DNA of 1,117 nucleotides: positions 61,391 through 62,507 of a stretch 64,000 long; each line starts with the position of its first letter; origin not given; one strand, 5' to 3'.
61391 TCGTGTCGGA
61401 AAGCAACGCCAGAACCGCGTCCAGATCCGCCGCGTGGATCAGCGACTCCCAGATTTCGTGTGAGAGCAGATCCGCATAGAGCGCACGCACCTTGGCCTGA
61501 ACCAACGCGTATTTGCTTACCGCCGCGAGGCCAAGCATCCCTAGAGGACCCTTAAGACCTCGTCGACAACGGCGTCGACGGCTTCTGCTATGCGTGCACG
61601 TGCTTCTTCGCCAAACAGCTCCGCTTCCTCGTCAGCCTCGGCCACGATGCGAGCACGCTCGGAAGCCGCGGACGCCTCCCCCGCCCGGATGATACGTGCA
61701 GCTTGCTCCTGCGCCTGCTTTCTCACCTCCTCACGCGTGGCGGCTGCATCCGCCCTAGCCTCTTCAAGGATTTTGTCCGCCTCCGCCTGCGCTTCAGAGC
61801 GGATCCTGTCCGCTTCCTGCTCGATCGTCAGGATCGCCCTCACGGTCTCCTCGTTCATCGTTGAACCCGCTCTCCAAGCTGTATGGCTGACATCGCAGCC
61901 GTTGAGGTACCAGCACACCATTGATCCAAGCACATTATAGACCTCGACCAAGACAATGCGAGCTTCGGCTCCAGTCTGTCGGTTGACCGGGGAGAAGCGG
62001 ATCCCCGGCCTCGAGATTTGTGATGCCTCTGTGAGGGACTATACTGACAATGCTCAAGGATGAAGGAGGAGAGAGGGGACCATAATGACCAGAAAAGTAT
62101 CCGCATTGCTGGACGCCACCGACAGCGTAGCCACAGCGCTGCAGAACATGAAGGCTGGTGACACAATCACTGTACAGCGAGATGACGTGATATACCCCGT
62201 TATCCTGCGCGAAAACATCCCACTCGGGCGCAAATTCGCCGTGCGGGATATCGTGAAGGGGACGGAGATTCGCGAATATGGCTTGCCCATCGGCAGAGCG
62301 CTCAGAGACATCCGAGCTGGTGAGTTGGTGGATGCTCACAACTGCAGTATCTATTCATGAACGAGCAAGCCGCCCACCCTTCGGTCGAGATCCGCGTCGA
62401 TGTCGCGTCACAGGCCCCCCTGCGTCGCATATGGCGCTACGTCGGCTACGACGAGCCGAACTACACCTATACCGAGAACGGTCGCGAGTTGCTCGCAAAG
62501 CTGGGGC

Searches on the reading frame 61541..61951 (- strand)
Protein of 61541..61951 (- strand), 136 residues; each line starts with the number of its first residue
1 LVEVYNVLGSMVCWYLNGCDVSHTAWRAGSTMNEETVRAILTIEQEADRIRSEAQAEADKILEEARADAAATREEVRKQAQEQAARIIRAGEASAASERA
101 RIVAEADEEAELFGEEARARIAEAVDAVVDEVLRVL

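Call 72: search_protein_families(library=pfam, proteins=[window:61541-61951:-], max_evalue=0.01)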
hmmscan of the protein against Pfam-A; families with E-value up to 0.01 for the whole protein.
window:61541-61951:- (136 aa): 2 families
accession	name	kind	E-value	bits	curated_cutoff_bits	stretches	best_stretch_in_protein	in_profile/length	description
PF00430.23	ATP-synt_B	-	7.4e-05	23.3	28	1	74-132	57-115/132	ATP synthase B/B' CF(0)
PF16999.10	V-ATPase_G_2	-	0.0063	17.6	28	0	44-133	14-103/104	Vacuolar (H+)-ATPase G subunit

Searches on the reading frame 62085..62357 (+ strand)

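Call 72: search_protein_families(library=pfam, proteins=[window:62085-62357:+], max_evalue=0.01)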
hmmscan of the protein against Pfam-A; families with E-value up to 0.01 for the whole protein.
window:62085-62357:+ (91 aa): 1 family
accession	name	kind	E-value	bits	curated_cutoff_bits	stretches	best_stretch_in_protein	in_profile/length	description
PF08666.17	SAF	-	1.2e-07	32.6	21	1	57-86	31-61/63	SAF domain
